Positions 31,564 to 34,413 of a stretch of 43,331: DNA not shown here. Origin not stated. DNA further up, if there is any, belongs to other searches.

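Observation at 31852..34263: Inverted ChlD architecture: vWA first, then two tandem ChlI-like modules without P-loops but with Cys4 clusters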

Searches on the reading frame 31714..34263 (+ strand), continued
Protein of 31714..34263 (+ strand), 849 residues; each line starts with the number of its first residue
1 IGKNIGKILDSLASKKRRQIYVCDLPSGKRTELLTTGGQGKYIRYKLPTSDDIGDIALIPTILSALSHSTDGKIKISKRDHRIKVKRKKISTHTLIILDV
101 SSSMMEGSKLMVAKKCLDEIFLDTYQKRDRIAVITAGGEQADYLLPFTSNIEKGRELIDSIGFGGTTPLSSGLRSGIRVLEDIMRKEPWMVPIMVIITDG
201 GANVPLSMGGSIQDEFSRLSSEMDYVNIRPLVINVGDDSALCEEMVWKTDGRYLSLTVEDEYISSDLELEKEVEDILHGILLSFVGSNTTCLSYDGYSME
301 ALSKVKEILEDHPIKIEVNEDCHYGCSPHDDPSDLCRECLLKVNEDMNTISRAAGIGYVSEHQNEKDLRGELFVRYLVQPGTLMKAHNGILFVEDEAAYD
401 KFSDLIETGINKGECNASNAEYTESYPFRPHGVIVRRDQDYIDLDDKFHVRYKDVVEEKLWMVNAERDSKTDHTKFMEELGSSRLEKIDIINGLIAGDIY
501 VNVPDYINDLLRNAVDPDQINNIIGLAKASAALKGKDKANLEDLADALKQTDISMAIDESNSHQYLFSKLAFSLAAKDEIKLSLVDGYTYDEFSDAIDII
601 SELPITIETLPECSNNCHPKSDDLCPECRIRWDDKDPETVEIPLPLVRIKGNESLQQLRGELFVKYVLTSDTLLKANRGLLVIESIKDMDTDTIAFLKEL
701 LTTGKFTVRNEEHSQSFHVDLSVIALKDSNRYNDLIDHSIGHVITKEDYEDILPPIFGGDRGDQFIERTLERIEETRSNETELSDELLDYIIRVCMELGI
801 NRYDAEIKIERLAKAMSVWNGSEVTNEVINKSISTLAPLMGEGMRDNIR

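Call 18: find_encoding_contigs(protein=P0009, flank=10000, max_places=3)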
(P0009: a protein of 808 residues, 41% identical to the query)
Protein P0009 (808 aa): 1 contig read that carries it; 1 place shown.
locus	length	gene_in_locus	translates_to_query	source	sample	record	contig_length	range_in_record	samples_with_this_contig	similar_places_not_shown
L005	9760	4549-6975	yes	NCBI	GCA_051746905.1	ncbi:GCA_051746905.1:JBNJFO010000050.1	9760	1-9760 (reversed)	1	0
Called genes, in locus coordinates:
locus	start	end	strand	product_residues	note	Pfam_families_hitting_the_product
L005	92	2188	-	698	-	-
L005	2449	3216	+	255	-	PF06745:ATPase, PF23442:DUF7125 (faint)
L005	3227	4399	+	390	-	PF14520:HHH_5 (weak)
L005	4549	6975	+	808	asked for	PF13519:VWA_2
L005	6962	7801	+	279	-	-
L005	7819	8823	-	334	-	-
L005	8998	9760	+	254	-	PF05763:DUF835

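Call 28: search_protein_representatives(alignment_id=A1)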
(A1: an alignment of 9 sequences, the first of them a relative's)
Query: 9 sequences, 816 profile positions. Proteins with E-value up to 0.001 (for the whole library): 2963; up to 1e-10: 1408; up to 1e-30: 111. The best 150 are listed.
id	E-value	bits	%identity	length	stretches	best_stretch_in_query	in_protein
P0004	0.0e+00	1391.2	-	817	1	1-814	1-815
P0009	0.0e+00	1241.7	-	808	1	14-813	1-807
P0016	8.8e-154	529.9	-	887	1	1-812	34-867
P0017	2.9e-142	491.9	-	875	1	1-808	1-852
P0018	3.3e-135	468.5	-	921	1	2-811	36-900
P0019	4.2e-123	428.5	-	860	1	2-805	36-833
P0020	1.3e-121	423.5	-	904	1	1-802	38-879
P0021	1.1e-119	417.2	-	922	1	1-810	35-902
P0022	3.0e-118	412.4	-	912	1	2-809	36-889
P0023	1.7e-114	400.0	-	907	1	1-810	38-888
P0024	5.7e-99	348.7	-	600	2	2-454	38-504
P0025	7.2e-97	341.7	-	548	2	2-205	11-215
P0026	8.8e-93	328.2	-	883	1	1-806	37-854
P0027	2.3e-90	320.2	-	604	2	1-453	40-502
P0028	3.0e-76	273.5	-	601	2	4-226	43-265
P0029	1.4e-75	271.3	-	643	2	2-344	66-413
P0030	9.6e-70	252.0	-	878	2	4-367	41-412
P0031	2.2e-65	237.5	-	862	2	10-380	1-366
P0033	1.8e-58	214.7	-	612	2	2-220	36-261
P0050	2.2e-41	158.2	-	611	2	6-217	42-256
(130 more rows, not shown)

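Call 30: predict_structure(alignment_id=A1)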
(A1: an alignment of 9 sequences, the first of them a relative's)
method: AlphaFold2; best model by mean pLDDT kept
length: 803 residues; sequences in the alignment: 9
mean_pLDDT: 71.6   pTM: 0.55
mean pLDDT of the five models: 71.6, 71.4, 68.9, 66.5, 62.5
residues with pLDDT >= 90: 33; 70-90: 453; 50-70: 261; < 50: 56
segments of 3 or more residues with pLDDT < 50: 1-8, 25-43, 92-95, 212-218, 796-803
pLDDT, mean of each block of 10 residues (from residue 1): 36 62 46 31 58 59 67 61 63 49 56 55 74 74 71 64 71 83 79 78 79 47 86 86 81 88 90 80 75 74 84 89 73 80 87 87 85 79 87 63 69 70 69 87 89 84 79 81 87 80 64 74 67 67 88 79 77 74 72 79 84 61 68 85 84 80 71 81 73 68 70 61 61 58 67 58 65 65 69 47 28
secondary structure, 60 per line:
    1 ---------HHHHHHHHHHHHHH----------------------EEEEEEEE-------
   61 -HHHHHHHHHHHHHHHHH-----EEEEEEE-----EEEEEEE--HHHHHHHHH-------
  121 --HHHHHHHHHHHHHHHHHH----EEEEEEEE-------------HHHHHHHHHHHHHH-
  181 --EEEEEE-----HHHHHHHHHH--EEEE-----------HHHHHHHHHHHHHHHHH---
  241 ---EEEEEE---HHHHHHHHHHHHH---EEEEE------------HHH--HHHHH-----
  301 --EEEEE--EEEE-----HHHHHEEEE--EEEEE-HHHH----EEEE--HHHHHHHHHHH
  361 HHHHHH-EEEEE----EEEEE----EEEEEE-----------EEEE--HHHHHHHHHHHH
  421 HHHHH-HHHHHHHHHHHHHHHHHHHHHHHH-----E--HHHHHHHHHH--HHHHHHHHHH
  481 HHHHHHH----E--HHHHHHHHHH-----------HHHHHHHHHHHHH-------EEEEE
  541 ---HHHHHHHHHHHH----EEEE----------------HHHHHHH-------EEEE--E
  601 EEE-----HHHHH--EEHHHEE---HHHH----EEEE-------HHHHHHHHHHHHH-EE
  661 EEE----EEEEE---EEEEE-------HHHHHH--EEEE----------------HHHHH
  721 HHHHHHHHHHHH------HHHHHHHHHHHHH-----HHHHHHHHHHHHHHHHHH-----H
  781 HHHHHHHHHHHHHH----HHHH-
elements in order (helices of 4 or more, strands of 3 or more residues): H10-23 E46-53 H62-78 E84-90 E96-102 H105-113 H123-140 E145-152 H166-179 E183-188 H194-203 E206-209 H221-237 E244-249 H253-265 E269-273 H291-295 E303-307 E310-313 H319-323 E324-327 E330-334 H336-339 E344-347 H350-366 E368-372 E377-381 E386-391 E403-406 H409-425 H427-450 H459-468 H471-487 H495-504 H516-528 E536-540 H544-555 E560-563 H580-586 E594-597 E600-603 H609-613 H626-629 E634-637 H645-657 E659-663 E668-672 E676-680 H688-693 E696-699 H716-732 H739-751 H757-774 H780-794 H799-802

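Call 32: find_related_loci(query=A2, collection=genome_contigs, flank=10000)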
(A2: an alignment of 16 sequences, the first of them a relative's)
Query A2 (803 aa) in genome_contigs; peptide patterns used: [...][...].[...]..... (x = any residue, [..] = any of these).
600 stretches matched a pattern (row limit reached: there are more); 586 encode a relative of the query (tblastn E <= 1e-3); the best 80 are kept; 80 distinct loci.
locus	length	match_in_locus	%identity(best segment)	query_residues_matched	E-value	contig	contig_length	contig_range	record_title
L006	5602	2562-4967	68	1-803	0e+0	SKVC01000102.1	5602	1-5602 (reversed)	MAG: Thermoplasmata archaeon isolate CSSed162cmB_145 CSSed16-2cmB-73078, whole genome shotgun sequence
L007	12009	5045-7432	58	2-794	0e+0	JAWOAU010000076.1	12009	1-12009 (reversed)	MAG: Thermoplasmata archaeon isolate BLK2-2.bin.13 k191_1041088, whole genome shotgun sequence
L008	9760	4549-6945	41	1-790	0e+0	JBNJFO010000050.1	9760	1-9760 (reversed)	MAG: Thermoplasmatota archaeon isolate Y22_60dBSe2.bin.73 NODE_9381_length_9760_cov_7.028258, whole genome shotgun seque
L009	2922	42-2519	29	1-802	3e-97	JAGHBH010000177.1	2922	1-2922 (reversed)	MAG: Thermoplasmata archaeon isolate AUK251 PB_MBMC_205_c_000000000166, whole genome shotgun sequence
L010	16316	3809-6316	29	1-794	3e-93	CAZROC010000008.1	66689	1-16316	MAG TPA_asm: uncultured Thermoplasmata archaeon isolate SRP141559_co1_102 genome assembly, contig: NODE_89_length_66689_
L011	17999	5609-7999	29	2-775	2e-90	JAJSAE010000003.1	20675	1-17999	MAG: archaeon isolate Dive96_bin4.290 k141_171316, whole genome shotgun sequence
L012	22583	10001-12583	28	2-802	3e-90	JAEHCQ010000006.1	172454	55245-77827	MAG: Methanobacteriota archaeon isolate SF.bin11 NODE_6_length_172454_cov_41.514297, whole genome shotgun sequence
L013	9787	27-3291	29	2-793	4e-89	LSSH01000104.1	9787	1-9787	MAG: Candidatus Proteinoplasmatales archaeon SG8-5 WOR_8-12_8463, whole genome shotgun sequence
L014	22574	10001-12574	28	2-801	7e-89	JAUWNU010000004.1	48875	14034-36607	MAG: Methanomassiliicoccales archaeon isolate CSMAG_2432 CSMAG_2432_k141_659833_length_48875_cov_14.8402, whole genome s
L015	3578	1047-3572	29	2-786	8e-89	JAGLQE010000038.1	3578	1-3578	MAG: Thermoplasmata archaeon isolate RS_8_37 ROV157_8.bin.37.fa_38, whole genome shotgun sequence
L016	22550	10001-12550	27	2-795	5e-94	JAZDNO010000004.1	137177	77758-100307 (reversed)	MAG: Methanobacteriota archaeon isolate MEGAHIT-group-0.714 k141_4359520, whole genome shotgun sequence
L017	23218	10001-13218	27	2-802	2e-82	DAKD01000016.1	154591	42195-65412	MAG TPA_asm: Methanomassiliicoccales archaeon UBA280 UBA280_contig_4979, whole genome shotgun sequence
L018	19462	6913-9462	27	2-793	2e-82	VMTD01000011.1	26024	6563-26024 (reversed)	MAG: Methanobacteriota archaeon isolate S2_100 k141_404113, whole genome shotgun sequence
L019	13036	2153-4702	27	2-793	1e-81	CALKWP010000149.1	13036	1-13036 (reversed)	MAG TPA_asm: uncultured Methanomassiliicoccales archaeon isolate SRR6007446_bin.11_CONCOCT_v1.1_MAG genome assembly, con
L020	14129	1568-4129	28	6-801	8e-80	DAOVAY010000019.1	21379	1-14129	MAG TPA_asm: Methanobacteriota archaeon isolate CSMAG_991 CSMAG_991_k141_4300273_length_21379_cov_8.2652, whole genome s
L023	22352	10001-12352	27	5-797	3e-76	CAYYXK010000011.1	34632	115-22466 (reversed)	MAG TPA_asm: uncultured Thermoplasmata archaeon isolate SRP141559_co1_62 genome assembly, contig: NODE_441_length_34632_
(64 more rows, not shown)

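Call 34: fold_search(model_id=the predicted structure, library=pdb)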
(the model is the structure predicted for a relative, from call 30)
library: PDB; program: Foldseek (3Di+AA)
matches with E <= 10: 1468; with E <= 0.001: 486
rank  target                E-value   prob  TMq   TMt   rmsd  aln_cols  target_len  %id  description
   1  1g8p                  1.4e-11  1.00  0.24  0.52   6.9       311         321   19  CRYSTAL STRUCTURE OF BCHI SUBUNIT OF MAGNESIUM CHELATASE (released 2001-08-03)
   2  8osg_B                2.3e-09  1.00  0.25  0.54   6.7       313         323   14  AAA+ motor subunit ChlI of magnesium chelatase, hexamer conformation B (released 2023-09-06)
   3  8osf_A                1.2e-07  1.00  0.25  0.54   6.2       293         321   17  AAA+ motor subunit ChlI of magnesium chelatase, hexamer conformation A (released 2023-09-06)
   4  8osf_D                2.2e-07  1.00  0.23  0.48   8.6       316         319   15  AAA+ motor subunit ChlI of magnesium chelatase, hexamer conformation A (released 2023-09-06)
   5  8fz4_A                6.7e-07  1.00  0.17  0.67   3.6       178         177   16  The von Willebrand factor A domain of Anthrax toxin receptor 2 (released 2023-03-01)
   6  8osh_B                9.2e-07  1.00  0.28  0.64   6.8       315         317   16  AAA+ motor subunit ChlI of magnesium chelatase, pentamer spring-washer-like conformation (released 2023-09-06)
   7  9pd4_E                9.7e-07  1.00  0.18  0.40  13.3       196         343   19  NER dual incision complex - DuIM (released 2026-02-18)
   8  8byq_4                1.1e-06  1.00  0.17  0.36  16.3       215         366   19  RNA polymerase II pre-initiation complex with the proximal +1 nucleosome (PIC-Nuc10W) (released 2023-05-03)
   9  6ro4_D                1.4e-06  1.00  0.18  0.48   3.3       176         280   19  Structure of the core TFIIH-XPA-DNA complex (released 2019-07-03)
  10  9caq_6                1.6e-06  1.00  0.22  0.27   8.7       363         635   12  Cryo-EM structure of a human MCM2-7 double hexamer formed from independently loaded MCM2-7 single hexamers (released 2024-10-02)
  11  8w0e_6                1.6e-06  1.00  0.18  0.23  13.9       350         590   12  Cryo-EM structure of a human MCM2-7 single hexamer on dsDNA (released 2024-10-02)
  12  9e2x_2                1.8e-06  1.00  0.23  0.27   9.3       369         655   12  Cryo-EM structure of yeast CMG helicase stalled at G4-containing DNA template, state 2 (released 2025-03-19)
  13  8ebu_E                1.9e-06  1.00  0.18  0.37  16.3       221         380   19  XPC release from Core7-XPA-DNA (Cy5) (released 2023-04-19)
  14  8ebt_E                2.0e-06  1.00  0.18  0.37  16.3       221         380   18  XPA repositioning Core7 of TFIIH relative to XPC-DNA lesion (Cy5) (released 2023-04-19)
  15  8s0b_7                2.0e-06  1.00  0.22  0.31   7.1       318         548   12  H. sapiens MCM bound to double stranded DNA and ORC6 as part of the MCM-ORC complex (released 2024-10-02)
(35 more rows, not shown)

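Call 45: search_protein_families(library=pfam, proteins=[L017:8874-9623:+, L017:7816-8883:-, L010:7533-9746:+, L010:9894-13124:+, L010:13156-14802:+, L017:16340-18562:-, L016:12635-15484:+, L016:15534-20423:+, L012:8963-9586:+, L012:7642-8991:+], max_evalue=0.001)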
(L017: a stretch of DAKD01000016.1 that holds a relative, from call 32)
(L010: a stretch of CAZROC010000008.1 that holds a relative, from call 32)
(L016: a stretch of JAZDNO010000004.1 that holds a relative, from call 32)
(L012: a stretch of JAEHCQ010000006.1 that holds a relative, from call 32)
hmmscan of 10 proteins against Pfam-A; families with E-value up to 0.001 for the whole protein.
L017:8874-9623:+ (250 aa): 1 family
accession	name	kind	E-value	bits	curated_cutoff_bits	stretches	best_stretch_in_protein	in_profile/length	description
PF01557.24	FAA_hydrolase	-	7e-63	212.6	23.9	1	43-244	1-214/214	Fumarylacetoacetate (FAA) hydrolase C-terminal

L017:7816-8883:- (356 aa): 1 family
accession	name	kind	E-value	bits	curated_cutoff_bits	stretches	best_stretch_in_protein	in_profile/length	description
PF04104.19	DNA_primase_lrg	-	3.2e-31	109.1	22.4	1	135-334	4-266/266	Eukaryotic and archaeal DNA primase, large subunit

L010:7533-9746:+ (738 aa): 0 families

L010:9894-13124:+ (1077 aa): 0 families

L010:13156-14802:+ (549 aa): 0 families

L017:16340-18562:- (741 aa): 6 families
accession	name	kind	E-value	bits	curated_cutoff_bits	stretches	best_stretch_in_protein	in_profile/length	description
PF00009.33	GTP_EFTU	-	2.1e-53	181.2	26.5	1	26-264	1-187/188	Elongation factor Tu GTP binding domain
PF03764.24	EFG_IV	-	6.8e-25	87.6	24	1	524-627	11-118/121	Elongation factor G, domain IV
PF00679.30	EFG_C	-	7.5e-25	87.2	27.9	1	633-717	2-87/89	Elongation factor G C-terminus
PF14492.12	EFG_III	-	4.5e-23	81.5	27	1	395-466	2-73/75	Elongation Factor G, domain III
PF22042.2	EF-G_D2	-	3.4e-13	49.9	27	1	299-380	2-82/84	Elongation factor G domain 2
PF03144.31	GTP_EFTU_D2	-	6.1e-11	43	30.3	1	313-379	1-72/73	Elongation factor Tu domain 2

L016:12635-15484:+ (950 aa): 3 families
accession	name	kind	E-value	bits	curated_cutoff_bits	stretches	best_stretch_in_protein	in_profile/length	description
PF02896.24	PEP-utilizers_C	-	3.8e-77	259.8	22.8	1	537-935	5-291/293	PEP-utilising enzyme, PEP-binding domain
PF01326.24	PPDK_N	-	1.2e-53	183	27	3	84-313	77-220/328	Pyruvate phosphate dikinase, AMP/ATP-binding domain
PF00391.29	PEP-utilizers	-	3e-23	81.6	23.1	1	442-521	3-72/72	PEP-utilising enzyme, mobile domain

L016:15534-20423:+ (1630 aa): 7 families
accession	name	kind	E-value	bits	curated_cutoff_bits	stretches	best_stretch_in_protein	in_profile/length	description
PF13229.12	Beta_helix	-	1.1e-53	181.5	25.9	4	409-554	3-149/158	Right handed beta helix region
PF05048.19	NosD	-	1.3e-40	139.6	23.6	2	461-617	45-212/212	Periplasmic copper-binding protein (NosD)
PF13385.13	Laminin_G_3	-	1.5e-29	103.5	27.6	1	97-252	2-150/151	Concanavalin A-like lectin/glucanases superfamily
PF03174.19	CHB_HEX_C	-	0.00036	20.8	23.6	0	1502-1535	28-62/76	Chitobiase/beta-hexosaminidase C-terminal domain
PF00801.26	PKD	-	0.0006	20.2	23.5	0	1401-1468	8-79/80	PKD domain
PF13754.12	Big_3_4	-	0.00063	20.1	27.3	0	1348-1384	26-62/106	Domain of unknown function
PF19077.6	Big_13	-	0.00094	20.1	27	0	1219-1287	36-102/102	Bacterial Ig-like domain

L012:8963-9586:+ (208 aa): 1 family
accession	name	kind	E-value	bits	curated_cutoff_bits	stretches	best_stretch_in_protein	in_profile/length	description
PF04013.17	Methyltrn_RNA_2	-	5.2e-52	176.9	25.5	1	13-205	1-195/198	Putative SAM-dependent RNA methyltransferase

L012:7642-8991:+ (450 aa): 6 families
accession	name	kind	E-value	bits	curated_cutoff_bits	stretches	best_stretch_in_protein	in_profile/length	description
PF00448.28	SRP54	-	1.3e-72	244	22.7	1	101-293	2-196/196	SRP54-type protein, GTPase domain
PF02978.25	SRP_SPB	-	1.2e-27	96.6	27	1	324-423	1-91/91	Signal peptide binding domain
PF02881.24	SRP54_N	-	1.6e-17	63.9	22.4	1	9-86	1-75/75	SRP54-type protein, helical bundle domain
PF01656.29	CbiA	-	7.8e-06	26.3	25.4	1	110-265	9-101/125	CobQ/CobB/MinD/ParA nucleotide binding domain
PF03308.22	MeaB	-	0.00034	20.1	23.1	0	98-138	31-71/273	Methylmalonyl Co-A mutase-associated GTPase MeaB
PF13401.12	AAA_22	-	0.00049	20.9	27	0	99-211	4-115/130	AAA domain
